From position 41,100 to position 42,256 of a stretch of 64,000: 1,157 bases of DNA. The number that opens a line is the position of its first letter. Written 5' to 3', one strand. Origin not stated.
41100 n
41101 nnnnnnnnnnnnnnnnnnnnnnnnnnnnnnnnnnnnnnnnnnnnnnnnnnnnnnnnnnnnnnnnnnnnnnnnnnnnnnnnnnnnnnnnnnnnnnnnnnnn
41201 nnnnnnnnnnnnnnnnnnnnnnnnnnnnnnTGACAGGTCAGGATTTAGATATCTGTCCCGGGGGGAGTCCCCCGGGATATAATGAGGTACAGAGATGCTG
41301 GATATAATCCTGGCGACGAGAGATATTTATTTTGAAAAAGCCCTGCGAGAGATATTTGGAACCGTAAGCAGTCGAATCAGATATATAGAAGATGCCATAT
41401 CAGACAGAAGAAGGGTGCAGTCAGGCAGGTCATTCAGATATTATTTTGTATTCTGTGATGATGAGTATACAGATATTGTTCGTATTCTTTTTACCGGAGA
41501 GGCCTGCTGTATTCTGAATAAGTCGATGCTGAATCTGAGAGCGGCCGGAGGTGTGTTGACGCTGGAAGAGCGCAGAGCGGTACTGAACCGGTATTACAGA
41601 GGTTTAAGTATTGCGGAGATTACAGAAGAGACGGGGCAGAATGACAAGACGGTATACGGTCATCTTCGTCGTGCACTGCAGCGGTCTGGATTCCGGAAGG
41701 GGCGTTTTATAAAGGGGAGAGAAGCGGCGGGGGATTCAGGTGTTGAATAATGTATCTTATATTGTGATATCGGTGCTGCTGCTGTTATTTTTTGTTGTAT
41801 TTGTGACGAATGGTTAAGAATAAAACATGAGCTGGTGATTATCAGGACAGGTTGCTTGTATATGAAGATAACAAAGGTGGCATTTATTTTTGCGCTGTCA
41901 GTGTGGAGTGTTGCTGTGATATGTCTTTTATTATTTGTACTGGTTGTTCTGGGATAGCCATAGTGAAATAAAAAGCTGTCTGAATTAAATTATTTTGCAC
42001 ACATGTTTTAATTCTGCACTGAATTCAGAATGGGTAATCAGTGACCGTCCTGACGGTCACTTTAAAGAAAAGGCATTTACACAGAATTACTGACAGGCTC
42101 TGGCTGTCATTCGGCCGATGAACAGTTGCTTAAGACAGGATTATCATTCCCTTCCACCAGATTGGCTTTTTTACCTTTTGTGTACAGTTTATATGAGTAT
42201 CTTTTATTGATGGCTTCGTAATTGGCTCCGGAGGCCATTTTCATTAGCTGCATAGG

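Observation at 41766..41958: Short hydrophobic ORFs downstream of the LuxR-like regulator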

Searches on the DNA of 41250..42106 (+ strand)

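Call 3: search_dna_similar(query=window:41250-42100:+, collection=ecoli_genomes, mode=near, max_rows=20)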
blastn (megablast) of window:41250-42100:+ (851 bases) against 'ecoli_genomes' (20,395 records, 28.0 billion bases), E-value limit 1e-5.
Records with a match: 183; places in all: 420; records where one place covers at least 80% of the query: 181.
Genomes with a match: 183 of 5426; with a place that covers at least 80% of the query: 181. Places per genome that has any: lowest 1, median 1, highest 9. On chromosomes: 420 places; on plasmids: 0.
Best place of each record, by identity: >=99% 178; 95-99% 5.
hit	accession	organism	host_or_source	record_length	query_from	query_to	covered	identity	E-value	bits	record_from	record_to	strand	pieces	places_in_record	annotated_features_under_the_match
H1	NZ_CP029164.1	Escherichia coli strain 104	chicken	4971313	1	851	100%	100.0%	0e+0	1572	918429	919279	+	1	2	sigma factor-like helix-turn-helix DNA-binding protein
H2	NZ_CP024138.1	Escherichia coli strain 14EC020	clinical patient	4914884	1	851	100%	100.0%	0e+0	1572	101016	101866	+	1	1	sigma factor-like helix-turn-helix DNA-binding protein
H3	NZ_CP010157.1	Escherichia coli strain D10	dog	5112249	1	851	100%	100.0%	0e+0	1572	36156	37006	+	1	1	sigma factor-like helix-turn-helix DNA-binding protein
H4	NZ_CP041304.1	Escherichia coli strain MSHS 133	Homo sapiens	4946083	1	851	100%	100.0%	0e+0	1572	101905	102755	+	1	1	sigma factor-like helix-turn-helix DNA-binding protein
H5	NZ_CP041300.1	Escherichia coli O1:H42 strain CLSC36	Homo sapiens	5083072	1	851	100%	100.0%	0e+0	1572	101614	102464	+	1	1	sigma factor-like helix-turn-helix DNA-binding protein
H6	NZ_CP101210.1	Escherichia coli strain EC21Z-147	Homo sapiens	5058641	1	851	100%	100.0%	0e+0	1572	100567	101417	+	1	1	sigma factor-like helix-turn-helix DNA-binding protein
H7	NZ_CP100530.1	Escherichia coli strain LH10-b-1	Gallus gallus domesticus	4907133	1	851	100%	100.0%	0e+0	1572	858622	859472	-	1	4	sigma factor-like helix-turn-helix DNA-binding protein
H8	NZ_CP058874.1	Escherichia coli strain STLEFF_47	Stanley WWTPs_47 WWTPs effluent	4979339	1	851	100%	100.0%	0e+0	1572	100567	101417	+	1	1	sigma factor-like helix-turn-helix DNA-binding protein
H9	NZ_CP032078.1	Escherichia coli strain CT30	Avian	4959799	1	851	100%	100.0%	0e+0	1572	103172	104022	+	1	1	sigma factor-like helix-turn-helix DNA-binding protein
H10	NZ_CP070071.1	Escherichia coli strain FDAARGOS_1287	Homo sapiens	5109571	1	851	100%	100.0%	0e+0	1572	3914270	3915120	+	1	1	sigma factor-like helix-turn-helix DNA-binding protein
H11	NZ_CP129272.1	Escherichia coli strain G12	Chicken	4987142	1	851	100%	100.0%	0e+0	1572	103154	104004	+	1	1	sigma factor-like helix-turn-helix DNA-binding protein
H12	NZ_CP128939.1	Escherichia coli strain TUM9754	missing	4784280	1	851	100%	100.0%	0e+0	1572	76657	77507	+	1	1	sigma factor-like helix-turn-helix DNA-binding protein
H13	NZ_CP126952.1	Escherichia coli O78:H4 strain APEC E12049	Gallus gallus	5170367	1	851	100%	100.0%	0e+0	1572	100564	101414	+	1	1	sigma factor-like helix-turn-helix DNA-binding protein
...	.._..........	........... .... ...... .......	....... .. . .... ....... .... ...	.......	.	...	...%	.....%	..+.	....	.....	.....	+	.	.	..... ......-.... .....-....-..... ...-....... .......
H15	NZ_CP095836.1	Escherichia coli strain EC31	avian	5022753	1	851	100%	100.0%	0e+0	1572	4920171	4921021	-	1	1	sigma factor-like helix-turn-helix DNA-binding protein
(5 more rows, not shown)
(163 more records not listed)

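Call 5: get_annotated_region(hit=H1, flank=8000)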
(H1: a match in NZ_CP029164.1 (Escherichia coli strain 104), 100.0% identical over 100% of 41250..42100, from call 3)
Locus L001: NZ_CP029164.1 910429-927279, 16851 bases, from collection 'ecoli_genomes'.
description: Escherichia coli strain 104 chromosome, complete genome
organism: Escherichia coli strain 104 (NCBI taxid 562)
replicon: chromosome; assembly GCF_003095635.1
host: -; source: chicken; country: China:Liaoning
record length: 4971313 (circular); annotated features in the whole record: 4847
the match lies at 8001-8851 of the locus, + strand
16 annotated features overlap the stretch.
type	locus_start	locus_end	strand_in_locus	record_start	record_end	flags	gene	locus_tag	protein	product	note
CDS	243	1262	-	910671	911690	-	-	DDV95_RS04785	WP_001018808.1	LacI family DNA-binding transcriptional regulator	-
CDS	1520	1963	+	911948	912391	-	-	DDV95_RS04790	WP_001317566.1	PTS sugar transporter subunit IIA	-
CDS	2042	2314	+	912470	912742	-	-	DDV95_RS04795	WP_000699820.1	PTS sugar transporter subunit IIB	-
CDS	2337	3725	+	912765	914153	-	-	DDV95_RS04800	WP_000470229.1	PTS ascorbate transporter subunit IIC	-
CDS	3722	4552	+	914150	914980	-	-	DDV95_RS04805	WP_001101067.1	transketolase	-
CDS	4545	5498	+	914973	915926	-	-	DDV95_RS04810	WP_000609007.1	transketolase family protein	-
CDS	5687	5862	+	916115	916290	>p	-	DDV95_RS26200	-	transposase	frameshifted; incomplete; partial in the middle of a contig; missing C-terminus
CDS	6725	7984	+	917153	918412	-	-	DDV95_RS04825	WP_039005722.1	YadA-like family protein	-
CDS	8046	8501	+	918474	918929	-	-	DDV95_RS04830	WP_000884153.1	sigma factor-like helix-turn-helix DNA-binding protein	-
CDS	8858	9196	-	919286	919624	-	-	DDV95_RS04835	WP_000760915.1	c-type lysozyme inhibitor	-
CDS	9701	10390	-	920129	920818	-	-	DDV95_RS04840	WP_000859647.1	N-acetylmannosamine-6-phosphate 2-epimerase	-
CDS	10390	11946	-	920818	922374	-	-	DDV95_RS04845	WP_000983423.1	maltose/glucose-specific PTS transporter subunit IIC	-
CDS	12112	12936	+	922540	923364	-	-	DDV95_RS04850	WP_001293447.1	MurR/RpiR family transcriptional regulator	-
CDS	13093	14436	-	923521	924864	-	-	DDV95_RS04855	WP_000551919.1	esterase-like activity of phytase family protein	-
CDS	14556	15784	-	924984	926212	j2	-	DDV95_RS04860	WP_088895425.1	IS3-like element IS2 family transposase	programmed frameshift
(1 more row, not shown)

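Call 6: search_dna_similar(query=window:41250-42100:+, collection=ecoli_genomes, mode=near, max_rows=30, rows=spread)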
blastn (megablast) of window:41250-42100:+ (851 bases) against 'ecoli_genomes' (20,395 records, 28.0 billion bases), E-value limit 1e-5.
Records with a match: 183; places in all: 420; records where one place covers at least 80% of the query: 181.
Genomes with a match: 183 of 5426; with a place that covers at least 80% of the query: 181. Places per genome that has any: lowest 1, median 1, highest 9. On chromosomes: 420 places; on plasmids: 0.
Best place of each record, by identity: >=99% 178; 95-99% 5.
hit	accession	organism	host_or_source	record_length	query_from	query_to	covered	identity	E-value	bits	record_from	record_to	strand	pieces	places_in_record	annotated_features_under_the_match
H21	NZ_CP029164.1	Escherichia coli strain 104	chicken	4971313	1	851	100%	100.0%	0e+0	1572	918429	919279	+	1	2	sigma factor-like helix-turn-helix DNA-binding protein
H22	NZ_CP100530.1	Escherichia coli strain LH10-b-1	Gallus gallus domesticus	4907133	1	851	100%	100.0%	0e+0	1572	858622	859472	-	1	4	sigma factor-like helix-turn-helix DNA-binding protein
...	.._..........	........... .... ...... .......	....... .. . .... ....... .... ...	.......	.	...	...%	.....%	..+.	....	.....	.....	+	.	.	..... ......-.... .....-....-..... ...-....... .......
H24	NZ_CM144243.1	Escherichia coli strain DG341-1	chicken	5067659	1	851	100%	100.0%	0e+0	1572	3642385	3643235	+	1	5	sigma factor-like helix-turn-helix DNA-binding protein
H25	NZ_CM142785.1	Escherichia coli strain GPEC1209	chicken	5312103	1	851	100%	100.0%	0e+0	1572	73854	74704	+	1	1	sigma factor-like helix-turn-helix DNA-binding protein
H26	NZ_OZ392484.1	Escherichia coli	Gallus gallus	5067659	1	851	100%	100.0%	0e+0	1572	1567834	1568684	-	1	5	sigma factor-like helix-turn-helix DNA-binding protein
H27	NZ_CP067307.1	Escherichia coli strain ABW_A19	waste water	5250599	1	851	100%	99.8%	0e+0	1561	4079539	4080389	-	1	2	sigma factor-like helix-turn-helix DNA-binding protein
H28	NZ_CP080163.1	Escherichia coli strain PK8275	chicken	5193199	1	851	100%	99.6%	0e+0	1555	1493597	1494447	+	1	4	sigma factor-like helix-turn-helix DNA-binding protein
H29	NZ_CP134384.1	Escherichia coli strain TUM11352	Homo sapiens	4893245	1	851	100%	99.6%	0e+0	1555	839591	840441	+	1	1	sigma factor-like helix-turn-helix DNA-binding protein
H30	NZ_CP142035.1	Escherichia coli strain HS4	Homo sapiens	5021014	1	851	100%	99.5%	0e+0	1550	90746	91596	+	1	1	sigma factor-like helix-turn-helix DNA-binding protein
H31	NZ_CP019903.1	Escherichia coli strain MDR_56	Homo sapiens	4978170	12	851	99%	99.9%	0e+0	1546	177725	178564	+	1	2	sigma factor-like helix-turn-helix DNA-binding protein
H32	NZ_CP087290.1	Escherichia coli strain APEC 102026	chicken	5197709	12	851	99%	99.5%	0e+0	1530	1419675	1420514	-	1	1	sigma factor-like helix-turn-helix DNA-binding protein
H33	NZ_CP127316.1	Escherichia coli strain Ch1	Gallus gallus domesticus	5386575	1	838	98%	99.4%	0e+0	1520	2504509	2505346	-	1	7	sigma factor-like helix-turn-helix DNA-binding protein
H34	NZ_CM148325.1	Escherichia coli strain 24A16CRGN010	Homo sapiens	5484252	1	838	98%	99.4%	0e+0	1520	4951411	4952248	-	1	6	sigma factor-like helix-turn-helix DNA-binding protein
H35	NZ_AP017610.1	Escherichia coli strain 20Ec-P-124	Sus scrofa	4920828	1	838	98%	99.3%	0e+0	1515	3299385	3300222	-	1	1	sigma factor-like helix-turn-helix DNA-binding protein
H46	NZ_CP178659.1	Escherichia coli strain VTB96933v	Chicken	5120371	1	783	92%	99.2%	0e+0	1413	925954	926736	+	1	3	sigma factor-like helix-turn-helix DNA-binding protein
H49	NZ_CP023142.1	Escherichia coli strain CFSAN061770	missing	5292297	1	736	86%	99.6%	0e+0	1343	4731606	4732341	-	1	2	sigma factor-like helix-turn-helix DNA-binding protein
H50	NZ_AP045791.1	Escherichia coli strain 23CRST026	Homo sapiens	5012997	1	501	59%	99.6%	0e+0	915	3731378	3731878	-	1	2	sigma factor-like helix-turn-helix DNA-binding protein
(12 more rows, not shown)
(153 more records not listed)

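Call 7: search_dna_similar(query=window:41735-42106:+, collection=ecoli_genomes, mode=distant, max_rows=40, rows=spread)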
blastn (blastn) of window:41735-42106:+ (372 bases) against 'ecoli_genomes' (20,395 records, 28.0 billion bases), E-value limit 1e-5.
Records with a match: 1476; places in all: 2021; records where one place covers at least 80% of the query: 178.
Genomes with a match: 1350 of 5426; with a place that covers at least 80% of the query: 178. Places per genome that has any: lowest 1, median 1, highest 29. On chromosomes: 1621 places; on plasmids: 400.
Best place of each record, by identity: >=99% 72; 95-99% 111; 80-90% 1292; 60-80% 1.
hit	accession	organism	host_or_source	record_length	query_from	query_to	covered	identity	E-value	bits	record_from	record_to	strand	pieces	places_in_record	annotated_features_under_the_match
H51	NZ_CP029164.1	Escherichia coli strain 104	chicken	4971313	1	372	100%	100.0%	0e+0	672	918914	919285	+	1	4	sigma factor-like helix-turn-helix DNA-binding protein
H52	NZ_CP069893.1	Escherichia coli strain FDAARGOS_1286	Homo sapiens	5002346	1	372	100%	99.7%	0e+0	667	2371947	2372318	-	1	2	sigma factor-like helix-turn-helix DNA-binding protein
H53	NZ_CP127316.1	Escherichia coli strain Ch1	Gallus gallus domesticus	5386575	1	367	99%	97.5%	7e-175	622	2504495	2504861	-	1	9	sigma factor-like helix-turn-helix DNA-binding protein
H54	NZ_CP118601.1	Escherichia coli strain NB4833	Homo sapiens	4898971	1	353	95%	98.6%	1e-172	615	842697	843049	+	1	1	sigma factor-like helix-turn-helix DNA-binding protein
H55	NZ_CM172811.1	Escherichia coli strain FCI1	Homo sapiens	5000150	1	353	95%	98.6%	1e-172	615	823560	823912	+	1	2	sigma factor-like helix-turn-helix DNA-binding protein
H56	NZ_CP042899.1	Escherichia coli strain CFSAN061763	missing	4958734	304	369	18%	83.3%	1e-7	67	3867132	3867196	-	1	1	transposase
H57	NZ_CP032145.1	Escherichia coli strain 15.TR.026_OXA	Larus michahellis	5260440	304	369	18%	83.3%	1e-7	67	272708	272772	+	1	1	transposase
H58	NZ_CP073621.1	Escherichia coli strain CE2050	Chroicocephalus novaehollandiae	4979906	304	369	18%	83.3%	1e-7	67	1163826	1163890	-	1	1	transposase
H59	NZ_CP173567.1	Escherichia coli strain 98200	Homo sapiens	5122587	304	369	18%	83.3%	1e-7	67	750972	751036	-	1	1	transposase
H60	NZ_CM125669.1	Escherichia coli strain 2020N21-110-15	not applicable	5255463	304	369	18%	83.3%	1e-7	67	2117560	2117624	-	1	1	transposase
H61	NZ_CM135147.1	Escherichia coli strain 47258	Homo sapiens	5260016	304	369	18%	83.3%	1e-7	67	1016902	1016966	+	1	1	transposase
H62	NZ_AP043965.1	Escherichia coli strain 21AH057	Felis catus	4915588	304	369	18%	83.3%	1e-7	67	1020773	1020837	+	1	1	transposase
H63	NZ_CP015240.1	Escherichia coli strain 2011C-3911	Homo sapiens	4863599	304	366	17%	84.4%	4e-7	64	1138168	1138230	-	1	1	hypothetical protein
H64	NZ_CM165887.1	Escherichia coli strain N51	Homo sapiens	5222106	304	366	17%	84.4%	4e-7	64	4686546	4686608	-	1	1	hypothetical protein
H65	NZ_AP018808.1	Escherichia coli strain E2865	Bos taurus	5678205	307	366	16%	88.3%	6e-11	78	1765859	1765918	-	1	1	IS256 family transposase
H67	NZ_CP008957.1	Escherichia coli O157:H7 str. EDL933 strain EDL933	-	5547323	307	366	16%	88.3%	6e-11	78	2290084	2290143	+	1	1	IS256 family transposase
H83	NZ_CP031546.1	Escherichia coli strain cq9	pig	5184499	304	366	17%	81.0%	5e-6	61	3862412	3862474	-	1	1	IS256-like element IS1414 family transposase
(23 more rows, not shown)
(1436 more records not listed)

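Call 12: get_annotated_region(hit=H53, flank=3000)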
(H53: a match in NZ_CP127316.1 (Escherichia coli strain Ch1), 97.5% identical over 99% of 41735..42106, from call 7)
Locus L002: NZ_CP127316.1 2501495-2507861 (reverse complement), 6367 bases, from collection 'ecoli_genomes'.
description: Escherichia coli strain Ch1 chromosome, complete genome
organism: Escherichia coli strain Ch1 (NCBI taxid 562)
replicon: chromosome; assembly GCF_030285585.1
host: Gallus gallus domesticus; source: feces; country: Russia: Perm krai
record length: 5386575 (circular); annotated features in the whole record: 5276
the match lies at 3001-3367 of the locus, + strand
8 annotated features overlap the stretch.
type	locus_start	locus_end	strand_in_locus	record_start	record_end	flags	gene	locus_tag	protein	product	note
CDS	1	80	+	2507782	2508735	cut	-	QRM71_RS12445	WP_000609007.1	transketolase family protein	-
CDS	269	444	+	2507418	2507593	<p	-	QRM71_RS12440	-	transposase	frameshifted; incomplete; partial in the middle of a contig; missing C-terminus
CDS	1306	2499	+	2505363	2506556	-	-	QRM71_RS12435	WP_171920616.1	YadA C-terminal domain-containing protein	-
CDS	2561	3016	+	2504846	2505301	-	-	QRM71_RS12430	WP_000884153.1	sigma factor-like helix-turn-helix DNA-binding protein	-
CDS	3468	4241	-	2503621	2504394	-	-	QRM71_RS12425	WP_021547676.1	YaiO family outer membrane beta-barrel protein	-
CDS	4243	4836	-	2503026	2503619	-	-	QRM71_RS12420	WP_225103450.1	acetyltransferase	-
CDS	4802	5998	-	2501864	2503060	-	-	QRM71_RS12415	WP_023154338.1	glycosyltransferase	-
CDS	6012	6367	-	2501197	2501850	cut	-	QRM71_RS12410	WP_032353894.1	PIG-L deacetylase family protein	-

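Call 13: get_annotated_region(hit=H54, flank=3000)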
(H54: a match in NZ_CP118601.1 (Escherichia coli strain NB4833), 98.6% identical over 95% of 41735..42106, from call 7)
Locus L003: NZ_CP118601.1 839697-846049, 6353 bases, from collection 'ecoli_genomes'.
description: Escherichia coli strain NB4833 chromosome, complete genome
organism: Escherichia coli strain NB4833 (NCBI taxid 562)
replicon: chromosome; assembly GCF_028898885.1
host: Homo sapiens; source: urine; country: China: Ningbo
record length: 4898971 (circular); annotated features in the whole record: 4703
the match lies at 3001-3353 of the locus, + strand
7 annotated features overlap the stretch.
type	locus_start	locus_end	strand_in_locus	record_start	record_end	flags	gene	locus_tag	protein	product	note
CDS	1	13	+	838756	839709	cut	-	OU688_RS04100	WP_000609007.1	transketolase family protein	-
CDS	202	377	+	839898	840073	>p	-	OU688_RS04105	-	transposase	frameshifted; incomplete; partial in the middle of a contig; missing C-terminus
CDS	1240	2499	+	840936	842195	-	-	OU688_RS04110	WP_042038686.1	YadA-like family protein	-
CDS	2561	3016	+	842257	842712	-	-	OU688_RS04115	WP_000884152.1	sigma factor-like helix-turn-helix DNA-binding protein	-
CDS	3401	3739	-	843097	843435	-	-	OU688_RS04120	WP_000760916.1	c-type lysozyme inhibitor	-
CDS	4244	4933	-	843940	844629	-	-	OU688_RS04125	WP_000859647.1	N-acetylmannosamine-6-phosphate 2-epimerase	-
CDS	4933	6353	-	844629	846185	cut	-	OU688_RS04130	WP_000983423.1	maltose/glucose-specific PTS transporter subunit IIC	-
